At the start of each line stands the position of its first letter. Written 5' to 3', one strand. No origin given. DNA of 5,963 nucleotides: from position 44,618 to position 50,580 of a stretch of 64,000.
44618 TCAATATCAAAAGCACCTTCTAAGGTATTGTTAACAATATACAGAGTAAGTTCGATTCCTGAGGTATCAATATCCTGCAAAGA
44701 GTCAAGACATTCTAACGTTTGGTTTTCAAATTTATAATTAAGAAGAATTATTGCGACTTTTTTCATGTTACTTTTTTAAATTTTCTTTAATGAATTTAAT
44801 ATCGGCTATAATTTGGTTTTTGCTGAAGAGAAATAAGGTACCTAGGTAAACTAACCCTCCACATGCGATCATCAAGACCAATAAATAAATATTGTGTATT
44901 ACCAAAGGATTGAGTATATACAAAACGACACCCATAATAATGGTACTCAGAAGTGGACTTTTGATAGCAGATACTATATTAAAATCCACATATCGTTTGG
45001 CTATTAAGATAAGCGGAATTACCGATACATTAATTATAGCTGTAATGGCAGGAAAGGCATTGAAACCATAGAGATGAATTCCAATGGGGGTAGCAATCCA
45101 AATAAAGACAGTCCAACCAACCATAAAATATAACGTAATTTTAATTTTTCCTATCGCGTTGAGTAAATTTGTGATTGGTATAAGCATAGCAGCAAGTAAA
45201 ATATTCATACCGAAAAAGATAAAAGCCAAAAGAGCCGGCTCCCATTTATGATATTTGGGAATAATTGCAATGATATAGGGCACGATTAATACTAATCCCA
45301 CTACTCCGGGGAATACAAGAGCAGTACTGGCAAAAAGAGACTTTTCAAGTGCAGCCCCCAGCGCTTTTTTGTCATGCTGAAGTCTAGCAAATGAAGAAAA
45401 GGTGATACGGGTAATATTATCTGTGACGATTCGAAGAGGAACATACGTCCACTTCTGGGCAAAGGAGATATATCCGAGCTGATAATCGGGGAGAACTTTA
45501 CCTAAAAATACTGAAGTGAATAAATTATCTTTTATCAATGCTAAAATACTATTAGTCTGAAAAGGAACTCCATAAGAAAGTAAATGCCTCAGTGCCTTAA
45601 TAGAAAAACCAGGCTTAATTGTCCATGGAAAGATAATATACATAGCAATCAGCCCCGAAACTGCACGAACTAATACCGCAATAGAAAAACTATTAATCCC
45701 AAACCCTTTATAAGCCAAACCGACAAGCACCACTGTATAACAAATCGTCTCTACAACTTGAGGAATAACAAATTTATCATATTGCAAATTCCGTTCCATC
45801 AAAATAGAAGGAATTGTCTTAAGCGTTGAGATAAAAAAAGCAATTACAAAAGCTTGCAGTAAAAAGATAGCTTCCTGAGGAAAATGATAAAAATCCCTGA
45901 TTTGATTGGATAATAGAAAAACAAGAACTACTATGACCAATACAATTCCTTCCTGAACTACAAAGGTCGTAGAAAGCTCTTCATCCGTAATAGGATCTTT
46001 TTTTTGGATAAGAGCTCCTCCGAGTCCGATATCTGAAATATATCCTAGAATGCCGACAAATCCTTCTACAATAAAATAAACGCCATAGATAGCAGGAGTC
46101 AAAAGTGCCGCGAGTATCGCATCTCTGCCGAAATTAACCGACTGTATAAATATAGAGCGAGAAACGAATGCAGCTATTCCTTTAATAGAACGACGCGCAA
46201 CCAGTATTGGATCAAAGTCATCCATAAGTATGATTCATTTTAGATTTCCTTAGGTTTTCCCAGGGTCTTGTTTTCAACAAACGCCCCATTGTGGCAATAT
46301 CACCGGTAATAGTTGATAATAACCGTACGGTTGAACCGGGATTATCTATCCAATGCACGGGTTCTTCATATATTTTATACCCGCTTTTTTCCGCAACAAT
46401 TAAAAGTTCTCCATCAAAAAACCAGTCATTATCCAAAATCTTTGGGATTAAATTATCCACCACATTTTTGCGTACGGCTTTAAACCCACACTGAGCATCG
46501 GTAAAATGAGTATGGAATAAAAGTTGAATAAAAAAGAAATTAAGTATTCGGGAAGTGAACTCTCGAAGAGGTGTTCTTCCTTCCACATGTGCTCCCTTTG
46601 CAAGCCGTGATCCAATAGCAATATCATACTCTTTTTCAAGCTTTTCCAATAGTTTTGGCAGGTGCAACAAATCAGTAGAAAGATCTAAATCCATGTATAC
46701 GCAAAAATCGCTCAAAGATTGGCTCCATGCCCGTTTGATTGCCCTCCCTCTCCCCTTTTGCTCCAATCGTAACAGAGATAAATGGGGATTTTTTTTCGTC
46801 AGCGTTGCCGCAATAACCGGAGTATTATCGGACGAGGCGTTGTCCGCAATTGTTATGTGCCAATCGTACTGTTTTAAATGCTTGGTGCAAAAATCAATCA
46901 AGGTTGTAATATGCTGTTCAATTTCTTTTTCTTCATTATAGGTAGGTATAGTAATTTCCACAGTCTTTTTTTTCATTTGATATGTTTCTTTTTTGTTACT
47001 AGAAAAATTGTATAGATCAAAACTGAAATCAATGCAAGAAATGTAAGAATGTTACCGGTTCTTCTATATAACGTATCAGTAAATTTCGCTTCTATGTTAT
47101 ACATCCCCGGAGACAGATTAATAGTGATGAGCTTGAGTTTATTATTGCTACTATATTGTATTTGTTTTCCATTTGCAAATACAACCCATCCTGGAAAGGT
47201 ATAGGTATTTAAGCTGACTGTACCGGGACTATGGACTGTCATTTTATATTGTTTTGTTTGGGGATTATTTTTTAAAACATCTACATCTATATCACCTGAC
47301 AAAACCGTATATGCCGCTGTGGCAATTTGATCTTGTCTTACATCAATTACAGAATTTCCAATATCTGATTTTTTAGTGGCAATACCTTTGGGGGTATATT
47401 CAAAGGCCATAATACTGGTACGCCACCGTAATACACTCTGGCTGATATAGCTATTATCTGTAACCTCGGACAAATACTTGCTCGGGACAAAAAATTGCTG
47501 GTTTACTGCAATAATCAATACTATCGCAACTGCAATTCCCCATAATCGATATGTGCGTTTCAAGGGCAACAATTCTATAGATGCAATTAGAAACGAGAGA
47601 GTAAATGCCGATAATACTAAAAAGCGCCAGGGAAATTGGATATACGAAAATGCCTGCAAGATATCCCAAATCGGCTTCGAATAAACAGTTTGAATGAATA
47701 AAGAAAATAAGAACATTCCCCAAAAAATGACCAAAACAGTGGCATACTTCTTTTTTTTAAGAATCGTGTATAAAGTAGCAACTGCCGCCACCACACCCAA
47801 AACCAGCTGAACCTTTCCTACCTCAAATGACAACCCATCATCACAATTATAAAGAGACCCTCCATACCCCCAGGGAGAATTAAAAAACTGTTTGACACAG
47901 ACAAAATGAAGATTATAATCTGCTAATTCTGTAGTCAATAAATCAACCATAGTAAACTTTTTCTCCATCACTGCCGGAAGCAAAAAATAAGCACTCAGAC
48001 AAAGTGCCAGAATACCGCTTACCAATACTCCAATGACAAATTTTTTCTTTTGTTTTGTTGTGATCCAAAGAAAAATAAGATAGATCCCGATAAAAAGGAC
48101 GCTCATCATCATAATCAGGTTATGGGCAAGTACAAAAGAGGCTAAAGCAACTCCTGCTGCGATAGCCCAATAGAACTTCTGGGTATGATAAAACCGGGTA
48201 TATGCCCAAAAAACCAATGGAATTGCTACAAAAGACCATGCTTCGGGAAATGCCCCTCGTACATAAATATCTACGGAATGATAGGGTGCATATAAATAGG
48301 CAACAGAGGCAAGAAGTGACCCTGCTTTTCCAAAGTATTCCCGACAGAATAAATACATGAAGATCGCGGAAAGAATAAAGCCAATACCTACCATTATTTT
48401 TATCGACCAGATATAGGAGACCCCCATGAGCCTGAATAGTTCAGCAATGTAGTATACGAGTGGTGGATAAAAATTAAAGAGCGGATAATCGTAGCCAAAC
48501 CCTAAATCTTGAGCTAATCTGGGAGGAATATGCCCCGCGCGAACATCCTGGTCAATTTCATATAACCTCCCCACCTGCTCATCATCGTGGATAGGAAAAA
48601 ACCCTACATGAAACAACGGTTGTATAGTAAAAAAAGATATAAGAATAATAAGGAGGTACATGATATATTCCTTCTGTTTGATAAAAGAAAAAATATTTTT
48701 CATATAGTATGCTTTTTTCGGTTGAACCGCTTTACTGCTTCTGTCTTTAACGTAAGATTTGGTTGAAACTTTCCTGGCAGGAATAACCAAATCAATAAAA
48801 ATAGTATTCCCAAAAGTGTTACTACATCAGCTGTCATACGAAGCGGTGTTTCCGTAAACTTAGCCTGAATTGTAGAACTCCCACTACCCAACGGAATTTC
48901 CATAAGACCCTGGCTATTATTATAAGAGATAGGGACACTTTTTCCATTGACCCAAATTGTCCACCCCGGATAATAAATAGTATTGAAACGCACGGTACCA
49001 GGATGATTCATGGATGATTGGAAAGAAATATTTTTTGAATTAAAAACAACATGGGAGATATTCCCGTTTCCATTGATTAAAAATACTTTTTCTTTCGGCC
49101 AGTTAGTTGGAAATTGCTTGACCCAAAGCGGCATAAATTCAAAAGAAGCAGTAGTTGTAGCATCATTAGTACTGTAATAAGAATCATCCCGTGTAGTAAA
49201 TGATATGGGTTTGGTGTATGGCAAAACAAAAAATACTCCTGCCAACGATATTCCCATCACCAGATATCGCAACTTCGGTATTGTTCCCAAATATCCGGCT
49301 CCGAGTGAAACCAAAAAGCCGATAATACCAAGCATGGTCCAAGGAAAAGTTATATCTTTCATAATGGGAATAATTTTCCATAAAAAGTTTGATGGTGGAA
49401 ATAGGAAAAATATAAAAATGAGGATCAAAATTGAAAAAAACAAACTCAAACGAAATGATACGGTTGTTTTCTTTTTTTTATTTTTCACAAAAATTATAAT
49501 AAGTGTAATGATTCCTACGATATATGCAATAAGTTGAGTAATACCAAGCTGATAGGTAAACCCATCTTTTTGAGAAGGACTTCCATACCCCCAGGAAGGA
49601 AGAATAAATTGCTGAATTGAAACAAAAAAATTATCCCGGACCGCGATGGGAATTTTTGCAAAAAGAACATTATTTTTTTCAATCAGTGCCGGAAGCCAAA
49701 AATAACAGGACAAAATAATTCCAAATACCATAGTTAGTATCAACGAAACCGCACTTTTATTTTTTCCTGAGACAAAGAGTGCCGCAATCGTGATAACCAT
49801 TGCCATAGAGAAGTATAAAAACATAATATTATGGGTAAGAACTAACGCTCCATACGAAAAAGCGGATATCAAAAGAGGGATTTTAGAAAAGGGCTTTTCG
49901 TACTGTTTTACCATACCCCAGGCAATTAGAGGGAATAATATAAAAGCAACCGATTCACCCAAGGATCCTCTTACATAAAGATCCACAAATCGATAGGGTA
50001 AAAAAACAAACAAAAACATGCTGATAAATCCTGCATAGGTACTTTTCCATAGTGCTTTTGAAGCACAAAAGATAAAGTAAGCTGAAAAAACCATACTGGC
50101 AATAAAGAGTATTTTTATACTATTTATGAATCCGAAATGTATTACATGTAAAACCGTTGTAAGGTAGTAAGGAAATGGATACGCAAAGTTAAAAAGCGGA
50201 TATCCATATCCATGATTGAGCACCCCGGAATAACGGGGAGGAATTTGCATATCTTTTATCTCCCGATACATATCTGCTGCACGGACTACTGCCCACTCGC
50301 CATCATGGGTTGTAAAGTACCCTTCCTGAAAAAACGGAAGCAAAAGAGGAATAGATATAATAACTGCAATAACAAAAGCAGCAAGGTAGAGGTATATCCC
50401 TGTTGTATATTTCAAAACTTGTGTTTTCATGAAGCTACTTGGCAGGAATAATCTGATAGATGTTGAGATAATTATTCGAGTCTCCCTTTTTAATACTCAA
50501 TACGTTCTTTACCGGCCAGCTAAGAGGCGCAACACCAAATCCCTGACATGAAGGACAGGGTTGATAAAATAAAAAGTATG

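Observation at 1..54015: About 54-kb glycosylation supercluster with about 20 GT-C-like polytopic membrane transferase candidates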

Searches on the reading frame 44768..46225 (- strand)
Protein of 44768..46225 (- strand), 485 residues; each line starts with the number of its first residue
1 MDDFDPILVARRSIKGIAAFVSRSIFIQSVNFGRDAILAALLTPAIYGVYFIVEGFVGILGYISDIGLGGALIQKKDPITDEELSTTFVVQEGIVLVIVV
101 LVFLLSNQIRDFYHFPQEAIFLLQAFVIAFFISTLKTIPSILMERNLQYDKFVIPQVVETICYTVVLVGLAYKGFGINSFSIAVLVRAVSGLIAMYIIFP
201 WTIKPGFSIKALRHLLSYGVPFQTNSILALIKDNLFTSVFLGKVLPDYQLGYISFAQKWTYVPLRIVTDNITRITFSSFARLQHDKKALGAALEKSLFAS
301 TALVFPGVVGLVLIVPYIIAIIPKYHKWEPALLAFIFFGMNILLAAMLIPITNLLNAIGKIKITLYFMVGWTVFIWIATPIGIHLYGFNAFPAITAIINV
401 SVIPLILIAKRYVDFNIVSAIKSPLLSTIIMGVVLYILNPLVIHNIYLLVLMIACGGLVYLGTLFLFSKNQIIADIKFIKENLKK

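Call 11: search_protein_families(library=pfam, max_evalue=0.01, proteins=[window:44768-46225:-])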
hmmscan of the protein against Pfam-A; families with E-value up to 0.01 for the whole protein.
window:44768-46225:- (485 aa): 2 families
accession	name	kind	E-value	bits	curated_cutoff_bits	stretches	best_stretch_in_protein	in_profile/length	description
PF13440.11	Polysacc_synt_3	-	2.3e-50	171.9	23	1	37-322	1-283/293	Polysaccharide biosynthesis protein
PF01943.22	Polysacc_synt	-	1.5e-15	57.8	28.2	1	16-276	4-267/274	Polysaccharide biosynthesis protein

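Call 74: search_protein_families(library=ncbifam, max_evalue=1e-10, proteins=[window:44768-46225:-])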
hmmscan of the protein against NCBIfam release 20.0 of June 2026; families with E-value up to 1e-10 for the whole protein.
window:44768-46225:- (485 aa): 3 families
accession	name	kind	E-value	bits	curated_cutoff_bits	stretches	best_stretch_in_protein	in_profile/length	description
NF007773.0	PRK10459.1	equivalog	7.9e-36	124.1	273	1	25-477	19-476/492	MOP flippase family protein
NF058658.1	Oglyco_Wzx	exception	8.2e-30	104.2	720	1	28-479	25-475/478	O-glycosylation flippase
NF047674.1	TeichurnBiosyTuaB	equivalog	7.3e-20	71.4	580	1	24-462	19-464/469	teichuronic acid biosynthesis protein TuaB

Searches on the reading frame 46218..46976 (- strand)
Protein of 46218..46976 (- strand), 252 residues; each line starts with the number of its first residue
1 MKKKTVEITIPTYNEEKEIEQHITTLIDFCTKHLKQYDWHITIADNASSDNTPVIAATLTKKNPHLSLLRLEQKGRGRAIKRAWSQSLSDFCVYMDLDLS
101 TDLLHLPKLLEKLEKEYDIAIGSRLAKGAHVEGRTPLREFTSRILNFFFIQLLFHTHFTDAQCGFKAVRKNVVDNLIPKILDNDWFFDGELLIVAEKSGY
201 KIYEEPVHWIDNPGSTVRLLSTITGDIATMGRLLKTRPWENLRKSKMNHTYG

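Call 11: search_protein_families(library=pfam, max_evalue=0.01, proteins=[window:46218-46976:-])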
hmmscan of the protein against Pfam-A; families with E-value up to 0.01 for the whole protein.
window:46218-46976:- (252 aa): 1 family
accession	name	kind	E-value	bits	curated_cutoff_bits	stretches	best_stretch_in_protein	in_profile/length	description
PF00535.33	Glycos_transf_2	-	9.3e-27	94.4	23.3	1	8-175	2-166/168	Glycosyl transferase family 2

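Call 16: search_protein_families(library=ncbifam, max_evalue=0.01, proteins=[window:46218-46976:-])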
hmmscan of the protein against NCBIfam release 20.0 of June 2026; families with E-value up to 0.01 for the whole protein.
window:46218-46976:- (252 aa): 16 families
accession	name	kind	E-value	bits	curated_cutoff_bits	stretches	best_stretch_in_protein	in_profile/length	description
NF041391.1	DPhHxTase_Halo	equivalog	3.5e-14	52.3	375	1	12-217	3-191/213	dolichyl-phosphate hexose transferase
NF007986.1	PRK10714.1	equivalog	4.7e-14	52.1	529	1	4-177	6-173/316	undecaprenyl-phosphate 4-deoxy-4-formamido-L-arabinose transferase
TIGR04182.1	glyco_TIGR04182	equivalog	2.1e-12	47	325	1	6-221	2-202/293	S-layer glycoprotein N-glycosyltransferase AglJ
NF047588.1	GlcsyltransPgfSStrep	equivalog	1.7e-10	40.6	500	1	6-177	3-168/308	glycosyltransferase PgfS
TIGR03937.1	PgaC_IcaA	equivalog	7.1e-09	35.1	422.3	1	4-120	45-157/407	poly-beta-1,6-N-acetyl-D-glucosamine synthase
NF038302.1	EPS_HpsE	equivalog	1.2e-08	34.3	300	1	7-99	4-97/307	hormogonium polysaccharide biosynthesis glycosyltransferase HpsE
NF058614.1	PPMAGASynPpgS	equivalog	3.2e-07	30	370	1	7-210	3-197/226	polyprenyl-phospho-N-acetylgalactosaminyl synthase PpgS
NF010496.0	PRK13915.1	equivalog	3.8e-07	29.5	262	1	3-101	30-129/307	glucosyl-3-phosphoglycerate synthase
TIGR03111.1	glyc2_xrt_Gpos1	hypoth_equivalog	7.7e-07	28.2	363.95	1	5-120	50-163/439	TIGR03111 family XrtG-associated glycosyltransferase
NF047683.1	TeichurnBiosyTuaG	equivalog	2.4e-06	27.4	400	1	2-101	4-99/252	teichuronic acid biosynthesis protein TuaG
TIGR04283.1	glyco_like_mftF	equivalog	1.1e-05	25.1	182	1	8-95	3-79/221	TIGR04283 family arsenosugar biosynthesis glycosyltransferase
NF007482.0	PRK10073.1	equivalog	4.9e-05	22.5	423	1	3-111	5-108/334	glycosyltransferase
NF050050.1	ProtGlycPglI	equivalog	0.0021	17.5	500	1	6-125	4-120/306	GalNAc(5)-diNAcBac-PP-undecaprenol beta-1,3-glucosyltransferase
NF041875.1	EPS_EpsD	equivalog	0.0038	16.7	370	1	6-103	1-94/325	exopolysaccharide biosynthesis glycosyltransferase EpsD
NF053739.1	GlytfEpsEBac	equivalog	0.0041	16.1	450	1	6-76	3-69/265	glycosyltransferase EpsE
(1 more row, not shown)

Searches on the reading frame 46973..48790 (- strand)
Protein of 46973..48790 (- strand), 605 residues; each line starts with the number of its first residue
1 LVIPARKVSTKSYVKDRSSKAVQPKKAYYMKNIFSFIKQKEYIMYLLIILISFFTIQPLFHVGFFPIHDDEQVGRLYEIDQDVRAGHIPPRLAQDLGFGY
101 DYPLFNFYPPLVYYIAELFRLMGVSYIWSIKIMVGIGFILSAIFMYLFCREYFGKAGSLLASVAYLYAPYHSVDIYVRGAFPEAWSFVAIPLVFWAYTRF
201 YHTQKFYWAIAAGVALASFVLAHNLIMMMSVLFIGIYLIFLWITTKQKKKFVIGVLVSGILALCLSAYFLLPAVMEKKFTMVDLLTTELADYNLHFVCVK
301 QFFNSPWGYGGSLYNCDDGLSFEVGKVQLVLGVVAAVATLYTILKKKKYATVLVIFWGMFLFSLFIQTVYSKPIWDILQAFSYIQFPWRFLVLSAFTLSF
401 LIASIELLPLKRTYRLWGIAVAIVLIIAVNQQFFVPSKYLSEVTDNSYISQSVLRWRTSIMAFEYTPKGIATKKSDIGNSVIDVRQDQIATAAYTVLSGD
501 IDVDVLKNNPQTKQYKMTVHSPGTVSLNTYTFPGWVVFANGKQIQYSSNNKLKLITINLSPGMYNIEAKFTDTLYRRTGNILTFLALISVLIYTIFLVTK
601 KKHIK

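Call 11: search_protein_families(library=pfam, max_evalue=0.01, proteins=[window:46973-48790:-])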
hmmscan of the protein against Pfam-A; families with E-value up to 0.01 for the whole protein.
window:46973-48790:- (605 aa): 2 families
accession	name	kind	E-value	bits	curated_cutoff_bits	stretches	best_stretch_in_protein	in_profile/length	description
PF10131.15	PTPS_related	-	1.9e-06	27.1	26.4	1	105-461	1-338/621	6-pyruvoyl-tetrahydropterin synthase related domain; membrane protein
PF13231.12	PMT_2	-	2.6e-06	28.2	26.1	1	109-262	3-154/160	Dolichyl-phosphate-mannose-protein mannosyltransferase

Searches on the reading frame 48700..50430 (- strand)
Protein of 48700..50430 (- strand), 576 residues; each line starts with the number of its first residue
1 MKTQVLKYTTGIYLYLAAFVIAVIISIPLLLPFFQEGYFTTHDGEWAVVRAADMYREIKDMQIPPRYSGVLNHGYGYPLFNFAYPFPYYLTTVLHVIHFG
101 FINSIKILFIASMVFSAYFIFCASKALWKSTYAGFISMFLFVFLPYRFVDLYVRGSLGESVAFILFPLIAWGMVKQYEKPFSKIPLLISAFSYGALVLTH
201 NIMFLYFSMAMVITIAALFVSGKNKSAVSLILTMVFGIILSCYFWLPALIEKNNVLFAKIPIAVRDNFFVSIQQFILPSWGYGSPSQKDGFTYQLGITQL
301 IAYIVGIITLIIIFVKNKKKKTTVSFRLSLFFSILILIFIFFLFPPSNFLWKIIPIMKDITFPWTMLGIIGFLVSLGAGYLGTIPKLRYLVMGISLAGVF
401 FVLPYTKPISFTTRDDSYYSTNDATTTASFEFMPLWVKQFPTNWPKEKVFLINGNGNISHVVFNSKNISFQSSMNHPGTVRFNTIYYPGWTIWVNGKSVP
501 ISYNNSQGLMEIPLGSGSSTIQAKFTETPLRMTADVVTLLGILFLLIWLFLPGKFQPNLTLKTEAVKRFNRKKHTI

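Call 11: search_protein_families(library=pfam, max_evalue=0.01, proteins=[window:48700-50430:-])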
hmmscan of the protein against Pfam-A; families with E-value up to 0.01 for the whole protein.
window:48700-50430:- (576 aa): 0 families

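Call 15: search_protein_families(library=ncbifam, max_evalue=0.1, proteins=[window:48700-50430:-])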
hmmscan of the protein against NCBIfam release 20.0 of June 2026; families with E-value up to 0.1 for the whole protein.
window:48700-50430:- (576 aa): 0 families
